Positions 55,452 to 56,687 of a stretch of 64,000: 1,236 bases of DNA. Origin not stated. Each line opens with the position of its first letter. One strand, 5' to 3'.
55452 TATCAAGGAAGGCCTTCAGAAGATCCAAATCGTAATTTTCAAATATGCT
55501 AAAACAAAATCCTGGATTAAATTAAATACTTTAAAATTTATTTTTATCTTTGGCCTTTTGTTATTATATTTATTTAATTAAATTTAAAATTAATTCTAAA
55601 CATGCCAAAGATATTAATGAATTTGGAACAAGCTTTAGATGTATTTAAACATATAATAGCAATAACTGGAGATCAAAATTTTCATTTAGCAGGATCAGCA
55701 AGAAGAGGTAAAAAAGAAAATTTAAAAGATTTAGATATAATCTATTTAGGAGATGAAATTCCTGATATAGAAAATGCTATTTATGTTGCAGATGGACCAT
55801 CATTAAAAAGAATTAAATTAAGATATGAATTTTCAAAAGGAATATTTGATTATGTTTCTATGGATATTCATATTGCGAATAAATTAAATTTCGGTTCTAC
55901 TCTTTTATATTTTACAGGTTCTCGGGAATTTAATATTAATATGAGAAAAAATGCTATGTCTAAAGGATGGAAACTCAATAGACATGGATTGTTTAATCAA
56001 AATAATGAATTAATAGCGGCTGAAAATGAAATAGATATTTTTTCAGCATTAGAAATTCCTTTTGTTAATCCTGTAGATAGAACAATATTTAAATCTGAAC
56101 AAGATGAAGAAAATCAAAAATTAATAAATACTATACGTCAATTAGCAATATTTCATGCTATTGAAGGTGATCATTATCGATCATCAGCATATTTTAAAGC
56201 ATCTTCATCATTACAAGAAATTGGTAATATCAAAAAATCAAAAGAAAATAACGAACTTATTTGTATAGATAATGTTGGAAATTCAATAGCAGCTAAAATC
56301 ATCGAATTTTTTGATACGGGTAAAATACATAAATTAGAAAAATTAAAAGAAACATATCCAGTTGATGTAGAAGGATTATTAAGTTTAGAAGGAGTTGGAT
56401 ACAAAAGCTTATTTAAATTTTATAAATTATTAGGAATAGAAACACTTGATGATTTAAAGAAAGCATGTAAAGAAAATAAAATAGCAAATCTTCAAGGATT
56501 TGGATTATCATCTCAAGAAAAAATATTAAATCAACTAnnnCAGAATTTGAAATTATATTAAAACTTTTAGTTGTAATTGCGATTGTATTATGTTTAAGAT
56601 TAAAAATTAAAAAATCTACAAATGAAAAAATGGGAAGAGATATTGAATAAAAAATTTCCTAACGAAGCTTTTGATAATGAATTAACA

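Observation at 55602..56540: Second Pol X-like gene with circularly permuted domain order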

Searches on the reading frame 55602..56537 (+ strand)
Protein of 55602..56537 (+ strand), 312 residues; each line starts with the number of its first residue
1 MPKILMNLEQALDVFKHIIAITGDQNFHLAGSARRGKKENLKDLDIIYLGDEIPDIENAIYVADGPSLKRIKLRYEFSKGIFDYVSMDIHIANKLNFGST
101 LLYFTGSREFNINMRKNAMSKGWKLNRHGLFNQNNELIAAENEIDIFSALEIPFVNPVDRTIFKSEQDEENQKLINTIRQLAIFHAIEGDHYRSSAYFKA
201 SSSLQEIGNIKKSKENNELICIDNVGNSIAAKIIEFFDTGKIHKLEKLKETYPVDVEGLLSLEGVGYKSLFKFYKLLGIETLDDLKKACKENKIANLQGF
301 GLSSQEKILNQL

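Call 3: search_protein_families(library=pfam, proteins=[window:55602-56537:+], max_evalue=1)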
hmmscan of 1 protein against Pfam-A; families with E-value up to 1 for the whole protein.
window:55602-56537:+ (312 aa): 6 families
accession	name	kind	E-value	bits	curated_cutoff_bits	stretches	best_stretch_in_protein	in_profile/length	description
PF14791.11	DNA_pol_B_thumb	-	2.9e-20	72.3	25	1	100-160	1-62/63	DNA polymerase beta thumb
PF14716.13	HHH_8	-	1.1e-09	39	30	1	170-241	2-72/73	Helix-hairpin-helix domain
PF14520.12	HHH_5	-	5.8e-07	30.3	27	1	257-312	2-55/57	Helix-hairpin-helix domain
PF12826.13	HHH_2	-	0.00032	21.2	27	1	209-242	28-60/64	Helix-hairpin-helix motif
PF10391.15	DNA_pol_lambd_f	-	0.0066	16.7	29.8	1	264-302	8-44/51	Fingers domain of DNA polymerase lambda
PF09293.15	RNaseH_C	-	0.011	16.5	25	1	211-248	68-105/124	T4 RNase H, C terminal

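Call 4: search_solved_structures(query=window:55602-56537:+, max_evalue=1, show_alignments=3)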
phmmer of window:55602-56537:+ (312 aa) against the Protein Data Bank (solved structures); distinct sequences matched with E-value up to 1: 106 (the best 60 are shown).
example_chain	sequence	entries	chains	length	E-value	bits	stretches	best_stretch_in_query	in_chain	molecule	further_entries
3au2_A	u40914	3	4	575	7.2e-30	107.4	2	171-309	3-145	DNA polymerase beta family (X family)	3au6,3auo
3b0x_A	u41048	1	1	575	1.9e-29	106.1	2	171-309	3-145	DNA polymerase beta family (X family)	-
3b0y_A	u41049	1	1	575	2.6e-29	105.6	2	171-309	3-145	DNA polymerase beta family (X family)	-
4m9g_A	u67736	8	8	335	2.5e-17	66.3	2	165-302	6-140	DNA polymerase beta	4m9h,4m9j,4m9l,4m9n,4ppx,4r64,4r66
4rpx_A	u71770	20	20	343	3.1e-17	66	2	165-302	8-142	DNA polymerase beta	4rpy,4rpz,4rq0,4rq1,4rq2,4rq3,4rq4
5vrw_A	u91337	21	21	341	3.3e-17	65.9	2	165-302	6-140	DNA polymerase beta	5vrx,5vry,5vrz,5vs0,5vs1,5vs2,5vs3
3ogu_A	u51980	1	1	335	3.5e-17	65.8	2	166-302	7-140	DNA polymerase beta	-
6bte_A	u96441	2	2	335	4.4e-17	65.5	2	165-302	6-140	DNA polymerase beta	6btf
6dic_A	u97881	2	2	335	4.4e-17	65.5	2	165-302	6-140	DNA polymerase beta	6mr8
1bpx_A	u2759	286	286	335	4.4e-17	65.5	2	165-302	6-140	PROTEIN (DNA POLYMERASE BETA) | DNA POLYMERASE BETA | PROTEIN (DNA POLYMERASE BETA (E.C.2.7.7.7))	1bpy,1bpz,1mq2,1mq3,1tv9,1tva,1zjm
5u8i_A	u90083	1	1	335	4.7e-17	65.4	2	165-302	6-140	DNA polymerase beta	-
5u8h_A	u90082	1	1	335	4.7e-17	65.4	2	165-302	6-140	DNA polymerase beta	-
9y1d_A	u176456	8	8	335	5.2e-17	65.3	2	165-302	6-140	DNA polymerase beta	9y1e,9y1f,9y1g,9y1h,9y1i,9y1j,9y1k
4r63_A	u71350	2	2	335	8.2e-17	64.6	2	165-302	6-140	DNA polymerase beta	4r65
4mf8_A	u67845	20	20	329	9e-17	64.5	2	175-302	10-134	DNA polymerase beta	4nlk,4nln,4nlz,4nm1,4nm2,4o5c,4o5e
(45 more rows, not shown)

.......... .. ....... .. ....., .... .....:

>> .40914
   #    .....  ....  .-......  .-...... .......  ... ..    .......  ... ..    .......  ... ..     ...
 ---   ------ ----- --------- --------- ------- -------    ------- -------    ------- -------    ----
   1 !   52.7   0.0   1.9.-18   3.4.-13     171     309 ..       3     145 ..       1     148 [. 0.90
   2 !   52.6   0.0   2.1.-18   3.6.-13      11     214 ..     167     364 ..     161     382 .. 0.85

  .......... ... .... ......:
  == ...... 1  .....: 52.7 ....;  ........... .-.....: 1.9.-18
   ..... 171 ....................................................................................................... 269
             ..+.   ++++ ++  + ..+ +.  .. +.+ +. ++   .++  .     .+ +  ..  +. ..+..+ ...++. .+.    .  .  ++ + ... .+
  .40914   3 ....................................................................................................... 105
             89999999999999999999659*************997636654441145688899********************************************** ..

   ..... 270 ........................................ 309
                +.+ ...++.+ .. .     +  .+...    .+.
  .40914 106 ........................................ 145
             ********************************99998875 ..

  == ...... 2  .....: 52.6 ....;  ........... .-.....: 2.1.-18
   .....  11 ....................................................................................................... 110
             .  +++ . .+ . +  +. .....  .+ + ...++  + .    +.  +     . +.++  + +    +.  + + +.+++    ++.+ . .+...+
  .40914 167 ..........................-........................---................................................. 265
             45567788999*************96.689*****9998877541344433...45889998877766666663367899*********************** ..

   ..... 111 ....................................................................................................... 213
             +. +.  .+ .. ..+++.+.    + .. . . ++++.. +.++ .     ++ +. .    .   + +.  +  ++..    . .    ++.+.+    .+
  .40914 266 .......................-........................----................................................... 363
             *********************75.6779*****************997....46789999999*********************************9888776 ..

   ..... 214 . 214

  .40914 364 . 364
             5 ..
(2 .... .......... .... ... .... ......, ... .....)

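Call 5: search_protein_families(library=ncbifam, proteins=[window:55602-56537:+], max_evalue=1)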
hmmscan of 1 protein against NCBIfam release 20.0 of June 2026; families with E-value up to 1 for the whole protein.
window:55602-56537:+ (312 aa): 3 families
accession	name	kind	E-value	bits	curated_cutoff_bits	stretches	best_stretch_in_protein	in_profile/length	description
NF006375.0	PRK08609.1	equivalog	2.4e-37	128.7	426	2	171-311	4-143/571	DNA polymerase/3'-5' exonuclease PolX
NF010931.0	PRK14351.1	equivalog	0.0039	15.8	1051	1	207-243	551-586/692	NAD-dependent DNA ligase LigA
NF005932.1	PRK07956.1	equivalog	0.013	14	369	1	202-250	524-572/664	NAD-dependent DNA ligase LigA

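Call 6: search_protein_families(library=phrogs, proteins=[window:55602-56537:+], max_evalue=1)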
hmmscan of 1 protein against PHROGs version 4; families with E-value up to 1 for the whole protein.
window:55602-56537:+ (312 aa): 1 family
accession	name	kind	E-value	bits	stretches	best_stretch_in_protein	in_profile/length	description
phrog_3869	-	DNA, RNA and nucleotide metabolism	0.21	11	0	260-311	433-484/656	NAD-dependent DNA ligase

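Call 7: find_homologous_proteins(query=window:55602-56537:+, max_evalue=0.00001)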
Query window:55602-56537:+ (312 aa): 34 proteins with E <= 0.00001 among 2201 candidates.
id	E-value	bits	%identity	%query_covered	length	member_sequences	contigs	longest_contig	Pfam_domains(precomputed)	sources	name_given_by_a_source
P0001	1.9e-200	682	100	100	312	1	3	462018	PF14520.13,PF14716.14,PF14791.12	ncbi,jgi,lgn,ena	-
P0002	1.5e-62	230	44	98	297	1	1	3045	PF14520.13,PF14716.14,PF14791.12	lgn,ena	-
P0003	2.2e-51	193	39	98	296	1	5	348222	PF14520.13,PF14716.14,PF00633.30,PF14791.12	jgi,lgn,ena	-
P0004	4.7e-35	139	38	47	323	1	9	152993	PF14520.13,PF14716.14,PF12836.14,PF14792.13,PF00633.30,PF14791.12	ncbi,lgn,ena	-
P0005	2.0e-33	134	37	47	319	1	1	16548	PF14520.13,PF14716.14,PF12836.14,PF14792.13,PF00633.30,PF14791.12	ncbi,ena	-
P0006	2.5e-33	134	38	47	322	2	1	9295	PF14520.13,PF14716.14,PF12836.14,PF14792.13,PF00633.30,PF14791.12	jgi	jgi:DNA polymerase (family 10)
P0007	5.9e-32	129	38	47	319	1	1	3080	PF14520.13,PF14716.14,PF12836.14,PF14792.13,PF00633.30,PF14791.12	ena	-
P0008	2.0e-31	127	37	47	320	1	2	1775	PF14520.13,PF14716.14,PF14792.13,PF00633.30,PF14791.12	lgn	-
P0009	2.2e-30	124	35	50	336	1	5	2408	PF14520.13,PF14716.14,PF14792.13,PF14791.12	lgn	-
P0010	2.6e-30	124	30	45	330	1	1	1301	PF10391.16,PF14520.13,PF14716.14,PF14792.13,PF00633.30,PF14791.12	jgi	-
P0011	2.9e-30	124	36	43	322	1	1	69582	PF14520.13,PF14716.14,PF14791.12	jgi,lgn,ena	jgi:DNA polymerase (family 10)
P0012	5.2e-30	123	34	49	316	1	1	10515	PF14520.13,PF14716.14,PF14791.12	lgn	-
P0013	1.6e-28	118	36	47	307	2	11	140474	PF14520.13,PF14716.14,PF14792.13,PF00633.30,PF14791.12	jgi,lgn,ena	-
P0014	3.4e-28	117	40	25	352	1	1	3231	PF14520.13,PF14716.14,PF14792.13,PF00633.30,PF14791.12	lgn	-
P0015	3.7e-28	117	38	46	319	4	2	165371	PF14520.13,PF14716.14,PF14792.13,PF14791.12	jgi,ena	jgi:DNA polymerase (family 10)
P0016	3.9e-28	117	36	44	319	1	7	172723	PF14520.13,PF14716.14,PF12836.14,PF14792.13,PF00633.30,PF14791.12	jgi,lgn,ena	-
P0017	5.8e-28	116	36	49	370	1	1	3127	PF14520.13,PF14716.14,PF12836.14,PF14792.13,PF00633.30,PF14791.12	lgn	-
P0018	8.1e-28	116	35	47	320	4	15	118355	PF14520.13,PF14716.14,PF14792.13,PF14791.12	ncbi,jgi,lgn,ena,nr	ncbi:hypothetical protein A2881_01705 [Candidatus Peribacteria bacterium RIFCSPHIGHO2_01_FULL_55_13]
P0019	1.3e-26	112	37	47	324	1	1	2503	PF14520.13,PF14716.14,PF12836.14,PF14792.13,PF14791.12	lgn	-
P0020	3.1e-26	110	34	49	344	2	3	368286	PF14520.13,PF14716.14,PF12836.14,PF14792.13,PF00633.30,PF14791.12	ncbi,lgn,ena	-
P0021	1.8e-25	108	34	47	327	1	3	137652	PF14520.13,PF14716.14,PF14792.13,PF00633.30,PF14791.12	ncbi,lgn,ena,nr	ncbi:MAG: DNA polymerase (family X) [Candidatus Peregrinibacteria bacterium Greene1014_49]|nr:MAG: D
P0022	2.3e-25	108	34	47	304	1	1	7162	PF14520.13,PF14716.14,PF14792.13,PF00633.30,PF14791.12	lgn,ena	-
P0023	2.6e-25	107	33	47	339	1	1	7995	PF14520.13,PF14716.14,PF12836.14,PF14792.13,PF14791.12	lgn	-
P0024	2.0e-24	104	34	47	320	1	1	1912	PF14520.13,PF14716.14,PF14792.13,PF14791.12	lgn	-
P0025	1.8e-22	98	34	43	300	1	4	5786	PF10391.16,PF14716.14,PF14792.13,PF14791.12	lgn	-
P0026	4.7e-22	97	32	41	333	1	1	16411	PF14520.13,PF14716.14,PF14792.13,PF14791.12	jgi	jgi:DNA polymerase (family 10)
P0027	1.1e-20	92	31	47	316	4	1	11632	PF10391.16,PF14520.13,PF14716.14,PF14791.12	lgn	-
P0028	7.6e-17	80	35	43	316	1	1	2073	PF14716.14,PF14792.13,PF14791.12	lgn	-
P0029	6.0e-13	67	29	56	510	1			PF14520.13,PF14716.14,PF02811.27,PF14792.13,PF14791.12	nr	nr:DNA polymerase/3'-5' exonuclease PolX [Rhodospirillales bacterium]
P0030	3.7e-11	61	42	25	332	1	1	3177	PF10391.16,PF14520.13,PF14716.14,PF14791.12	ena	-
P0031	4.6e-9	54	37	42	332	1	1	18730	PF10391.16,PF14792.13,PF14791.12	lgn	-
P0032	8.8e-9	53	28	44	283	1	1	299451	PF10391.16,PF14520.13,PF14716.14,PF14792.13,PF14791.12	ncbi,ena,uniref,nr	uniref:DNA polymerase family X n=1 Tax=Pithovirus LCPAC403 TaxID=2506596 RepID=A0A481ZAQ8_9VIRU|nr:M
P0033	1.1e-6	46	29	42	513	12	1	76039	PF10391.16,PF14716.14,PF14792.13,PF14791.12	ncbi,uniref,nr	ncbi:unnamed protein product [Rotaria magnacalcarata]|uniref:DNA polymerase n=1 Tax=Rotaria magnacal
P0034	1.3e-6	46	38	24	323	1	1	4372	PF10391.16,PF14792.13,PF14791.12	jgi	-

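Call 10: find_encoding_contigs(protein=P0003, flank=10000, max_places=5)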
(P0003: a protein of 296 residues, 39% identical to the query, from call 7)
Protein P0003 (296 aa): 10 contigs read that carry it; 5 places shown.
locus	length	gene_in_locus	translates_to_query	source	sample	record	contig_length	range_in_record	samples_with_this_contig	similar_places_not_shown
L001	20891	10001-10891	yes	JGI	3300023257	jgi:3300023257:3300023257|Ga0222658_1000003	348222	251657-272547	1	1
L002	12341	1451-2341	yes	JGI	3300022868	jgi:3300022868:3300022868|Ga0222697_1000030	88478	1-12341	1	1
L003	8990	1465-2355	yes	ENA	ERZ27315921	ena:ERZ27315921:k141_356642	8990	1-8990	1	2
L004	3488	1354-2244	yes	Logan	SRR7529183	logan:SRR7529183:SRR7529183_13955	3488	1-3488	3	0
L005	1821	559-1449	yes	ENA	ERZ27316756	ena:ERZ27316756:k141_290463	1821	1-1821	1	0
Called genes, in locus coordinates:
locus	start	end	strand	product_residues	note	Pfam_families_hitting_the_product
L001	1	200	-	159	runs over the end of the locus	-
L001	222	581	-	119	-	-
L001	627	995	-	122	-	-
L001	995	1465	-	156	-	-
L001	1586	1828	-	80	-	-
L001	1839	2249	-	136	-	-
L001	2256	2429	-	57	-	-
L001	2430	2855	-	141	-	-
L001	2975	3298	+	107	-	-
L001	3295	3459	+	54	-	-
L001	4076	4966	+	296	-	PF16796:Microtub_bd (faint)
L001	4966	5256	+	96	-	-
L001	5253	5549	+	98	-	-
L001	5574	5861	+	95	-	-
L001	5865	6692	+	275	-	PF00749:tRNA-synt_1c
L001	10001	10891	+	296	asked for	PF14791:DNA_pol_B_thumb, PF14716:HHH_8, PF00633:HHH (faint), PF14520:HHH_5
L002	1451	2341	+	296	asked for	PF14791:DNA_pol_B_thumb, PF14716:HHH_8, PF00633:HHH (faint), PF14520:HHH_5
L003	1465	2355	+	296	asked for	PF14791:DNA_pol_B_thumb, PF14716:HHH_8, PF00633:HHH (faint), PF14520:HHH_5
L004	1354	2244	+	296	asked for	PF14791:DNA_pol_B_thumb, PF14716:HHH_8, PF00633:HHH (faint), PF14520:HHH_5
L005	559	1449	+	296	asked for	PF14791:DNA_pol_B_thumb, PF14716:HHH_8, PF00633:HHH (faint), PF14520:HHH_5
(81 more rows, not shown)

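Call 11: find_encoding_contigs(protein=P0002, flank=10000, max_places=3)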
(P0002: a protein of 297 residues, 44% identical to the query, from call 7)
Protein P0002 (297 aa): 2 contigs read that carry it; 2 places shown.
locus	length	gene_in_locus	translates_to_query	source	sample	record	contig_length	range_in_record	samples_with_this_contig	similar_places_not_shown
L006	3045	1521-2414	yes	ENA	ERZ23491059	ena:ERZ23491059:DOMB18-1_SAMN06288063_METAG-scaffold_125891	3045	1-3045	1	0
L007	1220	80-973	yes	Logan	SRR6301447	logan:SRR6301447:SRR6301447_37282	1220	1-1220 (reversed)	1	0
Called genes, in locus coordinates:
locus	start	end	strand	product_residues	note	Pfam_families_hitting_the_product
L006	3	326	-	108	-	?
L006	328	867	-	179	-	-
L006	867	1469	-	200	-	-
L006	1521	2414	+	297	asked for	PF14791:DNA_pol_B_thumb, PF14716:HHH_8, PF14520:HHH_5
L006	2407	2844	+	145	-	-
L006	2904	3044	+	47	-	?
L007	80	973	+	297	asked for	PF14791:DNA_pol_B_thumb, PF14716:HHH_8, PF14520:HHH_5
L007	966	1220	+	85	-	?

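Call 12: find_encoding_contigs(protein=P0001, flank=2000, max_places=5)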
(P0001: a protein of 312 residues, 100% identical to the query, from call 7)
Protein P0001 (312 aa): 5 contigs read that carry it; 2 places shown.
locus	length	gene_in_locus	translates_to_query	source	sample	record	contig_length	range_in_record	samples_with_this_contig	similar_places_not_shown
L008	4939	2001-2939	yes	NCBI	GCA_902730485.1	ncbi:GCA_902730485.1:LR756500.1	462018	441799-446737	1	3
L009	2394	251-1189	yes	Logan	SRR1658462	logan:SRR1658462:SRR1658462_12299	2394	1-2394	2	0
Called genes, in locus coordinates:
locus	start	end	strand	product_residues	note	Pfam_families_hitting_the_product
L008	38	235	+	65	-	-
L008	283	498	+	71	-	-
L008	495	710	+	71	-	-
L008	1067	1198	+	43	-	-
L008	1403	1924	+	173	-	PF26900:Phage_lambda_Ea47 (weak)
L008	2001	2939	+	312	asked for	PF14791:DNA_pol_B_thumb, PF14716:HHH_8, PF14520:HHH_5 (weak)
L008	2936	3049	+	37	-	-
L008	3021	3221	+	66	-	-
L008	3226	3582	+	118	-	-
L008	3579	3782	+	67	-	-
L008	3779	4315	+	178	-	-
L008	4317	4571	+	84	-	-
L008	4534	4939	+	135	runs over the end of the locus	-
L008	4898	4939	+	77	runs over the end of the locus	-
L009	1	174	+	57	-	?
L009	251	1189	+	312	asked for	PF14791:DNA_pol_B_thumb, PF14716:HHH_8, PF14520:HHH_5 (weak)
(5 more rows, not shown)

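Call 23: search_protein_representatives(alignment_id=A1)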
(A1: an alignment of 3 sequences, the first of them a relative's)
Query: 3 sequences, 296 profile positions. Proteins with E-value up to 0.001 (for the whole library): 14615; up to 1e-10: 7562; up to 1e-30: 500. The best 150 are listed.
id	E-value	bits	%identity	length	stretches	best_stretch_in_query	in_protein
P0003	6.9e-162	554.0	-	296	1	1-296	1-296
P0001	5.9e-150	514.9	-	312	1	1-295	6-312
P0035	2.3e-90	319.2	-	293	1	1-296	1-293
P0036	1.3e-54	201.9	-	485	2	154-293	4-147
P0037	3.2e-54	200.6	-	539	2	153-285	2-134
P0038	5.5e-51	189.9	-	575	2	8-239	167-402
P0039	2.0e-50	188.1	-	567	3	154-293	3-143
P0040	8.7e-50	186.0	-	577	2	154-292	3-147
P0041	5.8e-49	183.3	-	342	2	153-294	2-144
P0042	6.7e-49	183.1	-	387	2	157-295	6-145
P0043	2.6e-48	181.2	-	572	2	153-293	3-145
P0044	2.9e-48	181.0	-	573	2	153-293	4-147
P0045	6.3e-48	179.9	-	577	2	154-295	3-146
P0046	8.8e-48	179.4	-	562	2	154-286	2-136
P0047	1.0e-47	179.2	-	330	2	6-146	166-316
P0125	1.8e-41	158.7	-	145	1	1-143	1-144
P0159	1.1e-39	152.8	-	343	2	5-148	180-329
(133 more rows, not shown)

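Call 25: find_encoding_contigs(protein=P0035, flank=10000, max_places=4)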
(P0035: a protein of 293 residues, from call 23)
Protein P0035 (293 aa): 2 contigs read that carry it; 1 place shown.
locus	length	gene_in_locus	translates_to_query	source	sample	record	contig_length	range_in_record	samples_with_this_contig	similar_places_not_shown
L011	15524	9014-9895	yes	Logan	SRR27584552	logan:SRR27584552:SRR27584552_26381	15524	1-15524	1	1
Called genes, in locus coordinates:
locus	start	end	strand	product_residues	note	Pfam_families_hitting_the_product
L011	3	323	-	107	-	?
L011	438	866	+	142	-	-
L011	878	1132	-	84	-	-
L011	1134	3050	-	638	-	-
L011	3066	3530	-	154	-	-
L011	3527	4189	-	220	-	-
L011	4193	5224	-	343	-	-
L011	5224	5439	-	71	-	-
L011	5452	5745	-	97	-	-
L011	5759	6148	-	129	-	-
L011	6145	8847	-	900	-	-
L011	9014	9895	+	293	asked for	PF14791:DNA_pol_B_thumb, PF14716:HHH_8, PF12826:HHH_2 (faint), PF00633:HHH (faint), PF14520:HHH_5 (weak)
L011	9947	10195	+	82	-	-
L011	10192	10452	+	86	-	-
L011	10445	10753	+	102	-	PF00226:DnaJ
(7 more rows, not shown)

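Call 26: find_encoding_contigs(protein=P0125, flank=10000, max_places=5)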
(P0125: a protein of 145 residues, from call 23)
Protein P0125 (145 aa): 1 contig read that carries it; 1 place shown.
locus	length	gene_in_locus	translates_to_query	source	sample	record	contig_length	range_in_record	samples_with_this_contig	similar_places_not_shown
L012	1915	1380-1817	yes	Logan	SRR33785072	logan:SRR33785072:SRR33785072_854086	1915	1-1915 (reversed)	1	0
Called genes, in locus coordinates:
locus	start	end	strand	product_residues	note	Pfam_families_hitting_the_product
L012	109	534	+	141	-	-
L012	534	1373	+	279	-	PF01068:DNA_ligase_A_M (faint)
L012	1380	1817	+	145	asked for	PF14791:DNA_pol_B_thumb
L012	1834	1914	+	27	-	?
